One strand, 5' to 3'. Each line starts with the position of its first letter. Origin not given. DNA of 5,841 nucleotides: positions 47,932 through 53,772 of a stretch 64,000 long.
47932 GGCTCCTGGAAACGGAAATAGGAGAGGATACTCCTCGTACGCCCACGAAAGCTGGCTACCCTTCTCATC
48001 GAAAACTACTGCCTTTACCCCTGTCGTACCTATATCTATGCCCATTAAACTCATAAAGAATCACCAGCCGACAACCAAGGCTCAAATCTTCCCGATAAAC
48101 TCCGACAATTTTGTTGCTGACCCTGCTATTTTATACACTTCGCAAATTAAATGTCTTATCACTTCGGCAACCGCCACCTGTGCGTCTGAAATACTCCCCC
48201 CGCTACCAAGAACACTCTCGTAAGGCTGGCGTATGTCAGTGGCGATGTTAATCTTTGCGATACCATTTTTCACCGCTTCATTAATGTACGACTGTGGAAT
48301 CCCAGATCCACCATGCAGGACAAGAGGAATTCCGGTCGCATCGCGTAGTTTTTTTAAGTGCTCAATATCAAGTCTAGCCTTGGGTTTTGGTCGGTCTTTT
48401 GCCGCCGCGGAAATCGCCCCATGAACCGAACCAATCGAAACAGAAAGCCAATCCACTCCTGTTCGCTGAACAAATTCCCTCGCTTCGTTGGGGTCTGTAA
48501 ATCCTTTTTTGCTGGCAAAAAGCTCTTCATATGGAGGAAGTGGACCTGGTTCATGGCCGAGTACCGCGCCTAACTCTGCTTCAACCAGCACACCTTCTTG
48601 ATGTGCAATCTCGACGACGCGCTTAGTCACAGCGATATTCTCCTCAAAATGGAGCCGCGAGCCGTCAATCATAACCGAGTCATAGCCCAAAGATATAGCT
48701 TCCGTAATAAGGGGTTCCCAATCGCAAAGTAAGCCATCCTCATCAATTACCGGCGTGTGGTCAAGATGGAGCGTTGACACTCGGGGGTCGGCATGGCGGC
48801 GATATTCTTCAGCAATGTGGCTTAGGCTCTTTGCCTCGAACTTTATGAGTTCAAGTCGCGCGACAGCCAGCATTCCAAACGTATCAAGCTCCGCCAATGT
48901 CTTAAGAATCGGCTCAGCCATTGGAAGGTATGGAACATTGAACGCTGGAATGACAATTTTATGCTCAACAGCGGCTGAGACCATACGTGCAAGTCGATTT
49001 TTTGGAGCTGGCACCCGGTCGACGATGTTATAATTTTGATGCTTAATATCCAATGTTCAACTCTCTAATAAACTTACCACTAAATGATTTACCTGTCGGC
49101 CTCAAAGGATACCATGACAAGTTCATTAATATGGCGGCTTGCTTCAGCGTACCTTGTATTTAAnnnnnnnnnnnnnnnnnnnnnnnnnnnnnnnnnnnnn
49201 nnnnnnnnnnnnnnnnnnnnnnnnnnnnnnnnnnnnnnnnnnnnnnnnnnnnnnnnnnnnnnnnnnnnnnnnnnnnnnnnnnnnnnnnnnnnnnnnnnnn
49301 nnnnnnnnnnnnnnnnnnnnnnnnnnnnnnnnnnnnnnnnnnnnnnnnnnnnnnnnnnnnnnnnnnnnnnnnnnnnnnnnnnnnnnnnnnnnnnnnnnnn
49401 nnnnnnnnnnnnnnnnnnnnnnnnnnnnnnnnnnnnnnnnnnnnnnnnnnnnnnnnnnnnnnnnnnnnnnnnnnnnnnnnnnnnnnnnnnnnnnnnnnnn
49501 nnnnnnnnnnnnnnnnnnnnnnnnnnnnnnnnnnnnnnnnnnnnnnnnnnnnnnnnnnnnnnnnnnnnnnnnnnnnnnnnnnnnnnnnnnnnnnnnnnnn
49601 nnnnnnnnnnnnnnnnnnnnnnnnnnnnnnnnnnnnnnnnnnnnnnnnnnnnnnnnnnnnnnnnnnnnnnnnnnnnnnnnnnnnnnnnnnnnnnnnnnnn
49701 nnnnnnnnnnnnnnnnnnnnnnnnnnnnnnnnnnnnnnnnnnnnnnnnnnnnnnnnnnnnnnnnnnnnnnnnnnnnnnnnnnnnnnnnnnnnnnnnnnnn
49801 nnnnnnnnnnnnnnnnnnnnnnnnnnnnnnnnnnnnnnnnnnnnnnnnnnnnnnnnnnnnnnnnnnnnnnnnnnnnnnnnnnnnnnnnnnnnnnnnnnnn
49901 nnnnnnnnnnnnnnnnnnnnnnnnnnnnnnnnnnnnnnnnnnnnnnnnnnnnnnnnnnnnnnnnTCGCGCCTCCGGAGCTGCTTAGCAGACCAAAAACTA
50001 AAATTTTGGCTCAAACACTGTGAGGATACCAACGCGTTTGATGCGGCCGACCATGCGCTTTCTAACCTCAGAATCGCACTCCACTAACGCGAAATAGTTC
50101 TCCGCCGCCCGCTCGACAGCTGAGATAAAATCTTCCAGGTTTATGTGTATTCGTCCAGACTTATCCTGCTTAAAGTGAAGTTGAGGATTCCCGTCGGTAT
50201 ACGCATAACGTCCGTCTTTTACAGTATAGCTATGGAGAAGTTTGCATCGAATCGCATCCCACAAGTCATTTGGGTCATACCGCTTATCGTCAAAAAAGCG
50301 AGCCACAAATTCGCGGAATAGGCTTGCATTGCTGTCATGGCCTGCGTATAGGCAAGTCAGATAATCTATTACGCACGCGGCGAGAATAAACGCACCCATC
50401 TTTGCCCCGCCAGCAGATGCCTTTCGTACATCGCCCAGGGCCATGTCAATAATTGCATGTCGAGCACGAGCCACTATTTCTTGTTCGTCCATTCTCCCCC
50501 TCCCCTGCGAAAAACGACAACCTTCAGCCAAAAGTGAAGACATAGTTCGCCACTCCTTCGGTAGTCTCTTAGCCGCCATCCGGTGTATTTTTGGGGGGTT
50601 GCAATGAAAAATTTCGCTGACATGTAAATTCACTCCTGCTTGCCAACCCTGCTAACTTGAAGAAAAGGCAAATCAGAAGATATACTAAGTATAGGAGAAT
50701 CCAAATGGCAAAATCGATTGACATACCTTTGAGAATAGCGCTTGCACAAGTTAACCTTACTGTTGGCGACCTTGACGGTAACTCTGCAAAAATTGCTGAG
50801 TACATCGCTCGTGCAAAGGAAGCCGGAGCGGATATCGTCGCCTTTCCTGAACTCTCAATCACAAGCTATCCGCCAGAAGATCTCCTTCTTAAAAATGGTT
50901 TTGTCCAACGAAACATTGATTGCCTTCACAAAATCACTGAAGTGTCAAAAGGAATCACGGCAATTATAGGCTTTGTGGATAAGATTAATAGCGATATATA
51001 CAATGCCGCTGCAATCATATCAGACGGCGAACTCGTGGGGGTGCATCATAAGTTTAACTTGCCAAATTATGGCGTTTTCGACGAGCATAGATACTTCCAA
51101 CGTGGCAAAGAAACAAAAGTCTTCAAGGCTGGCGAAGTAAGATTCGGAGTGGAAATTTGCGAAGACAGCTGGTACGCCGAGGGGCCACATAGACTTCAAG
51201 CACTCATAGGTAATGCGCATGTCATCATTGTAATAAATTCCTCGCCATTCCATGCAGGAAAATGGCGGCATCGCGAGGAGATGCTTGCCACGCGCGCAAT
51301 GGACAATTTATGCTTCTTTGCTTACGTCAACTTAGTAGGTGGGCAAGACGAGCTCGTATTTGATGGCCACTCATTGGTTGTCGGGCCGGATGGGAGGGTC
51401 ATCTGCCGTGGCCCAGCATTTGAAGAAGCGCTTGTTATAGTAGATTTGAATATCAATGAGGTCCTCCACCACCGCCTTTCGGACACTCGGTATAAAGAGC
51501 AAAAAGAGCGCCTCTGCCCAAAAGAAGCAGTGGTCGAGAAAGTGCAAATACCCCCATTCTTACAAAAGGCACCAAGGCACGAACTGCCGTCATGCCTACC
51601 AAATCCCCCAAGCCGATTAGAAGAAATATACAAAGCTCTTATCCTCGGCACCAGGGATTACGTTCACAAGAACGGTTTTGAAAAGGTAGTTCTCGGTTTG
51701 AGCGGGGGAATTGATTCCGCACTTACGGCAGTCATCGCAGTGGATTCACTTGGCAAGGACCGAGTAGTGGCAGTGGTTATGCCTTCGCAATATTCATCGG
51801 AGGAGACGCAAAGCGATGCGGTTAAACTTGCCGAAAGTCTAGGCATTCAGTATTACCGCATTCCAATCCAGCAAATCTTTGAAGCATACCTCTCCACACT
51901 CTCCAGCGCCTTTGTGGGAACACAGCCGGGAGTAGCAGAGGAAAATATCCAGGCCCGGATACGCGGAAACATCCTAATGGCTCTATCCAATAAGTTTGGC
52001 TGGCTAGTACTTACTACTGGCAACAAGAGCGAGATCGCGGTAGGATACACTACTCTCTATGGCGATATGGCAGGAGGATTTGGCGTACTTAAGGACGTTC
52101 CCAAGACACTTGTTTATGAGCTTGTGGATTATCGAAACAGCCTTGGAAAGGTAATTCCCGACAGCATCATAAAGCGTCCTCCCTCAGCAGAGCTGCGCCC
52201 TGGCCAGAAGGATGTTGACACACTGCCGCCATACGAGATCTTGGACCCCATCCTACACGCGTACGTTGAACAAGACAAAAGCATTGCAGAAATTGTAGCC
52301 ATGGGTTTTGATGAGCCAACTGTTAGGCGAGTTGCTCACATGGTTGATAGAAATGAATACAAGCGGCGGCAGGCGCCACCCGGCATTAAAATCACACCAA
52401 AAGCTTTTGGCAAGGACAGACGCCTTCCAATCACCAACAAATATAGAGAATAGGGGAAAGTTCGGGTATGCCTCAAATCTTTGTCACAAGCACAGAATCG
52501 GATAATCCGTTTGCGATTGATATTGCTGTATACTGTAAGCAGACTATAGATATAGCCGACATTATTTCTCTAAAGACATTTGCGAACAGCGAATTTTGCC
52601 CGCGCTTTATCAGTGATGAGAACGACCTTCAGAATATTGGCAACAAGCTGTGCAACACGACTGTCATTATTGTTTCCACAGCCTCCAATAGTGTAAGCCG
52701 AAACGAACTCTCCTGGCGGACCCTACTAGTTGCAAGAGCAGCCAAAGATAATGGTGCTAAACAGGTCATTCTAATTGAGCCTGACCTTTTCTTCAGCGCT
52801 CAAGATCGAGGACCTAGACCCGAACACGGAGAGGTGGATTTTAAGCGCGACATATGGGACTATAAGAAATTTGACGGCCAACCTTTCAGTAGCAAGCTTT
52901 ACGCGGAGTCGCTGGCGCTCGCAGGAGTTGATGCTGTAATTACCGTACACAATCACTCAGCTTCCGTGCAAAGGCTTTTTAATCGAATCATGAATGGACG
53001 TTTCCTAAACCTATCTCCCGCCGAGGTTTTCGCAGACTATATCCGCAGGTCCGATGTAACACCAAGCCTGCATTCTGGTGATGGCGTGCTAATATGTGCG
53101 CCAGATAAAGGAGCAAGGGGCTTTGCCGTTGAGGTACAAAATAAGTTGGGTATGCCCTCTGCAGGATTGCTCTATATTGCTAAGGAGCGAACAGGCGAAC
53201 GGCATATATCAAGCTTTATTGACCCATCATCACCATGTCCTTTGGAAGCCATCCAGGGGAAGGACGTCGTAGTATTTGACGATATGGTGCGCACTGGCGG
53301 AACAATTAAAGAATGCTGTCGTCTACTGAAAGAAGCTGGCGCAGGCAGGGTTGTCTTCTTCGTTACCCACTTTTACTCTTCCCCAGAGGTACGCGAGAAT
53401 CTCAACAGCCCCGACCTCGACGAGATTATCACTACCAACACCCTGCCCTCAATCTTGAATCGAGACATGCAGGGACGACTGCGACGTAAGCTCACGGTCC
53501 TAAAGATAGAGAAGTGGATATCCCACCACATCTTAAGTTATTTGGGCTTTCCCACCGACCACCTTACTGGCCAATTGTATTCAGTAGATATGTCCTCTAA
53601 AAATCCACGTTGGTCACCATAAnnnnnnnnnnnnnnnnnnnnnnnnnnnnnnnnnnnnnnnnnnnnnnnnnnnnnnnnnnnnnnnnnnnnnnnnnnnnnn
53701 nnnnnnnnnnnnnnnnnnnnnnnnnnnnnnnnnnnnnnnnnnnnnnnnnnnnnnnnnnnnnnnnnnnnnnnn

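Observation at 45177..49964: Sugar operon resembling the oxidative 3-keto-glycoside route (DUF1080 + xylose-isomerase-like TIM barrel), with the dehydrogenase encoded elsewhere as a fusion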

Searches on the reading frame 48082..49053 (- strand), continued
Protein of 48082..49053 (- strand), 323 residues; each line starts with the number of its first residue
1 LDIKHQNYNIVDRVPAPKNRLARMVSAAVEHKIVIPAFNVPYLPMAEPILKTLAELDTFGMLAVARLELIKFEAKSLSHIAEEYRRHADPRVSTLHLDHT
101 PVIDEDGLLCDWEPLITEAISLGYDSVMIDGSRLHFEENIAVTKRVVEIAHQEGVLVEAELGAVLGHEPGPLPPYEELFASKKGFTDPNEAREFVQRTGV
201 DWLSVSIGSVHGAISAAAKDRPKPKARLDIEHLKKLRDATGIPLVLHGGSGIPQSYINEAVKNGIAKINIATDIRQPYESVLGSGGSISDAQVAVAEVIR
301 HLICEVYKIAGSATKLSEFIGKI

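Call 29: find_encoding_contigs(protein=P0179, flank=8000, max_places=2)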
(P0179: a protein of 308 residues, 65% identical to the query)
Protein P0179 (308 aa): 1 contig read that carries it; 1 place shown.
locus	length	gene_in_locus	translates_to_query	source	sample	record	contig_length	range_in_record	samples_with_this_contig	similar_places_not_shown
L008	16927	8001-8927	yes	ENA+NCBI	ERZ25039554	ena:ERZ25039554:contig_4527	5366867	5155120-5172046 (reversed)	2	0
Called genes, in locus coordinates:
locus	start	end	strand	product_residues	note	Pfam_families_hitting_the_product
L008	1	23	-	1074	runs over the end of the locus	PF02449:Glyco_hydro_42, PF02012:BNR (faint), PF13088:BNR_2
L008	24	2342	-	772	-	-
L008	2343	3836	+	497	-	PF00884:Sulfatase, PF01663:Phosphodiest, PF02995:DUF229 (weak), PF16347:SGSH_C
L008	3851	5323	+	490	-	PF00884:Sulfatase, PF01663:Phosphodiest (faint), PF16347:SGSH_C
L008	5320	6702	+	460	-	PF00884:Sulfatase, PF01663:Phosphodiest (faint), PF02995:DUF229 (weak), PF16347:SGSH_C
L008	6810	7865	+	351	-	PF06379:RhaT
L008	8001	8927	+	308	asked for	PF01116:F_bP_aldolase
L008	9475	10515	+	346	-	PF02952:Fucose_iso_C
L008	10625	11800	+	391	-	PF01208:URO-D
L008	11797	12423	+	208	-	PF01797:Y1_Tnp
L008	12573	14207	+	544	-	PF12708:Pect-lyase_RHGA_epim, PF25275:Golvesin_C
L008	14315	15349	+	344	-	-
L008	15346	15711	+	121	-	-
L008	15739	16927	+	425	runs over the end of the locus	-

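Call 42: find_encoding_contigs(protein=P0122, flank=6000, max_places=2)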
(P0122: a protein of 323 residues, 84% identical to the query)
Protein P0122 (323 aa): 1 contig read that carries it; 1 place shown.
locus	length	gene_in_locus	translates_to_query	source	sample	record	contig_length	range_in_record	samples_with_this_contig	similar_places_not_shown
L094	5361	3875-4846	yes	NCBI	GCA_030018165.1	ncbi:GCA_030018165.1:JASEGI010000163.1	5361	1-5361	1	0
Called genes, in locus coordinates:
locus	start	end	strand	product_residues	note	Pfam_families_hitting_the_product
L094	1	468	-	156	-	?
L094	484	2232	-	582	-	PF00795:CN_hydrolase, PF02540:NAD_synthase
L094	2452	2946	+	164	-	-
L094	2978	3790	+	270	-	-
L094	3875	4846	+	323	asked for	PF01116:F_bP_aldolase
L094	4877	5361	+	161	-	PF00370:FGGY_N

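Call 93: search_solved_structures(query=window:48082-49053:-, max_evalue=1e-28, show_alignments=2)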
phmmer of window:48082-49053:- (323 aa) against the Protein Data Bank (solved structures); distinct sequences matched with E-value up to 1e-28: 9.
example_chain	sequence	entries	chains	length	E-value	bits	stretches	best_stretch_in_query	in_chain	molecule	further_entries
3gak_A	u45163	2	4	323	4.5e-32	114.9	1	20-281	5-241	Fructose-bisphosphate aldolase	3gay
4to8_A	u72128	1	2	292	1.9e-31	112.9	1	117-274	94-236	Fructose-1,6-bisphosphate aldolase, class II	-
2isv_A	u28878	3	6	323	3.1e-31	112.2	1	20-281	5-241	Putative fructose-1,6-bisphosphate aldolase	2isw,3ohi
3gb6_A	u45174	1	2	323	5.6e-31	111.3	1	20-281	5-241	Fructose-bisphosphate aldolase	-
7ncc_A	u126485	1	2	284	6.8e-31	111.1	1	95-275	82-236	Putative class II fructose-1,6-bisphosphate aldolase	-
7nc7_A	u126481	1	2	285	2.9e-30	109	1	117-273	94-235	Fructose-bisphosphate aldolase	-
3q94_A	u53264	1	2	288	3.5e-30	108.7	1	23-275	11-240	Fructose-bisphosphate aldolase, class II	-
6ofu_A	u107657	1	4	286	1.6e-29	106.6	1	115-277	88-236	YdjI aldolase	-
5ucs_A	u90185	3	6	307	9.2e-29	104.1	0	117-255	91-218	Fructose-bisphosphate aldolase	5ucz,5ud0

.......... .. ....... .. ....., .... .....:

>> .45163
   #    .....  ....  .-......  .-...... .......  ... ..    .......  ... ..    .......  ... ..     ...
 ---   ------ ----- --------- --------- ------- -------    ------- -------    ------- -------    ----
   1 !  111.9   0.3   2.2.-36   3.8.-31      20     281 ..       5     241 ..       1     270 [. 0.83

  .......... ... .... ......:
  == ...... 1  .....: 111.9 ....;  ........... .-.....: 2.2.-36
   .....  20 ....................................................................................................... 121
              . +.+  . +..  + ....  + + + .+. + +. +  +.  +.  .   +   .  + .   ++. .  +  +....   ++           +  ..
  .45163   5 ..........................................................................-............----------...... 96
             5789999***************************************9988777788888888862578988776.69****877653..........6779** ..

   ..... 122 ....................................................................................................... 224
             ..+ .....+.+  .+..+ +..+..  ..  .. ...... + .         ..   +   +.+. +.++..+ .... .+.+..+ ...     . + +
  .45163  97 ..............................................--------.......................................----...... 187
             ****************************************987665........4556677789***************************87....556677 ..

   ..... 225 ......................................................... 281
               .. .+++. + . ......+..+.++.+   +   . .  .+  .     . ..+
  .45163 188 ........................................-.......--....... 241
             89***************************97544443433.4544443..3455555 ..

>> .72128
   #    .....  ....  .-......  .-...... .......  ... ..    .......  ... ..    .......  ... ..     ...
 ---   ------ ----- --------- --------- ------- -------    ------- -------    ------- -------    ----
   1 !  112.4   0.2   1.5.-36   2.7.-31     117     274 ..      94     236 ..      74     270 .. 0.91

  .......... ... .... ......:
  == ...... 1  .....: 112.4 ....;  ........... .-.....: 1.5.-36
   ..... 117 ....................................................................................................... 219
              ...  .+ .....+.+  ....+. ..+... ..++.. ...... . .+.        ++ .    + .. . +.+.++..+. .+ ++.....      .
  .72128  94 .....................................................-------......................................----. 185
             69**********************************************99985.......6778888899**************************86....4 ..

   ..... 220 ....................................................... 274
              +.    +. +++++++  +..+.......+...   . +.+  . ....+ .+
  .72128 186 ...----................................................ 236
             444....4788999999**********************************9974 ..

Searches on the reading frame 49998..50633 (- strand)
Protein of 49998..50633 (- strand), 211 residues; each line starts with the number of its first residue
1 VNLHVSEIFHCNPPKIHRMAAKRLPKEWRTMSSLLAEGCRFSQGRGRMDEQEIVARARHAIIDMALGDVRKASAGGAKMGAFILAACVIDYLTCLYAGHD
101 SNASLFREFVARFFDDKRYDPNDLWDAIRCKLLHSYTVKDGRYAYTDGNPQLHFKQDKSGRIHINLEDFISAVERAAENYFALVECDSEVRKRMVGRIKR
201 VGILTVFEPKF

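Call 3: search_protein_families(library=pfam, proteins=[window:49998-50633:-], max_evalue=0.01)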
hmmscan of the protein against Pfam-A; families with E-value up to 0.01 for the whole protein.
window:49998-50633:- (211 aa): 0 families

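Call 5: search_protein_families(library=ncbifam, proteins=[window:49998-50633:-], max_evalue=0.01)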
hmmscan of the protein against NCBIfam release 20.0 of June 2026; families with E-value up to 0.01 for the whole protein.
window:49998-50633:- (211 aa): 0 families

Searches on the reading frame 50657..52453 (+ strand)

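Call 5: search_protein_families(library=ncbifam, proteins=[window:50657-52453:+], max_evalue=0.01)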
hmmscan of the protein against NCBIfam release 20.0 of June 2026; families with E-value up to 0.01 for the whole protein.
window:50657-52453:+ (598 aa): 21 families
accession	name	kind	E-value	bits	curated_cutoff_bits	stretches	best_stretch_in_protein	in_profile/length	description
NF010588.0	PRK13981.1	equivalog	1.6e-223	743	479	1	25-598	5-544/546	NAD+ synthase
NF002730.0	PRK02628.1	equivalog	7e-74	249.2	473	1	25-549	13-587/677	NAD(+) synthase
TIGR00552.1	nadE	equivalog_domain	3.4e-65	219.7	63.65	1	332-577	13-242/251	NAD(+) synthase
NF010587.0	PRK13980.1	equivalog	8.9e-63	212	255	1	322-579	12-260/267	NAD+ synthase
NF002048.0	PRK00876.1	subfamily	4e-27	94.9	313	2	324-410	23-106/330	NAD(+) synthase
TIGR03381.1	agmatine_aguB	equivalog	1.7e-22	80.1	410.25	1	27-283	3-272/279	N-carbamoylputrescine amidase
NF040852.1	nitrile_Arch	equivalog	4.4e-15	55.5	500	1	25-277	1-248/262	nitrilase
NF033621.1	de_GSH_amidase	exception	3.3e-12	46.3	355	1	27-273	2-244/260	deaminated glutathione amidase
TIGR00268.2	TIGR00268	equivalog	1.1e-11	44.5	150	1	341-407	13-79/259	ATP-dependent sacrificial sulfur transferase LarE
NF001979.1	PRK00768.1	equivalog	3.3e-11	43.2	250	1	333-536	29-239/266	NAD(+) synthase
NF007757.0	PRK10438.1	equivalog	3.9e-07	29.6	249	1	25-274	4-242/256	amidohydrolase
NF043013.1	DeGluthAmidYersProt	equivalog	4.5e-06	26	500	1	138-267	127-255/278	deaminated glutathione amidase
NF001138.1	PRK00143.1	equivalog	6.2e-06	25.4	284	1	343-410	1-74/345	tRNA 2-thiouridine(34) synthase MnmA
NF000848.1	PRK00074.1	equivalog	1.9e-05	23.4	400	1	339-412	211-285/512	glutamine-hydrolyzing GMP synthase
NF009803.0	PRK13287.1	equivalog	6.3e-05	21.9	406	1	35-266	28-259/333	formamidase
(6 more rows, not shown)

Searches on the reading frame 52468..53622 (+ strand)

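Call 5: search_protein_families(library=ncbifam, proteins=[window:52468-53622:+], max_evalue=0.01)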
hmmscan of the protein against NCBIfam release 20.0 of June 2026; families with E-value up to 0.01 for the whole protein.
window:52468-53622:+ (384 aa): 31 families (the best 25 are shown)
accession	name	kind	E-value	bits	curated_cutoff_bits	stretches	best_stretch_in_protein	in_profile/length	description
TIGR01251.1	ribP_PPkin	subfamily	2.1e-34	118.8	113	1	133-331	98-276/309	ribose-phosphate diphosphokinase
NF002095.0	PRK00934.1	equivalog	6.6e-28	97.7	296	1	57-328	41-269/287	ribose-phosphate diphosphokinase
NF002320.0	PRK01259.1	subfamily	1.3e-24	87.2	297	1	133-354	103-300/316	ribose-phosphate diphosphokinase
NF002844.0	PRK03092.1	equivalog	1.5e-24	86.8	438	1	132-355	107-309/326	ribose-phosphate diphosphokinase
NF005537.0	PRK07199.1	subfamily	3.7e-22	78.8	322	1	57-331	43-278/301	ribose-phosphate diphosphokinase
NF002618.0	PRK02269.1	equivalog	3.8e-19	69.4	460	1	54-328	43-281/321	ribose-phosphate diphosphokinase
NF002758.0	PRK02812.1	equivalog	1e-18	67.6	518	1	140-335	125-301/330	ribose-phosphate pyrophosphokinase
NF003428.0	PRK04923.1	equivalog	1.5e-16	60.5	536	1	54-337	44-290/319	ribose-phosphate diphosphokinase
NF002686.0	PRK02458.1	equivalog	1.9e-14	53.9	506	1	42-326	35-280/323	ribose-phosphate diphosphokinase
NF005299.0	PRK06827.1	subfamily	2.9e-14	52.6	327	1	144-324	151-328/383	phosphoribosylpyrophosphate synthetase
NF001815.0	PRK00553.1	equivalog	2.8e-11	43.1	484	1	131-324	104-282/332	ribose-phosphate pyrophosphokinase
NF002620.0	PRK02277.1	subfamily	5.8e-05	22.8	115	1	260-299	137-176/201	orotate phosphoribosyltransferase-like protein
NF008616.0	PRK11595.1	equivalog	6.5e-05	22.5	304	1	261-295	184-218/227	DNA utilization protein GntX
NF002636.0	PRK02304.1-5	equivalog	6.6e-05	22.5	125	1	263-298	116-151/176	adenine phosphoribosyltransferase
TIGR00201.1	comF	subfamily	7.3e-05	22.8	233.55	1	261-298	149-186/190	ComF family protein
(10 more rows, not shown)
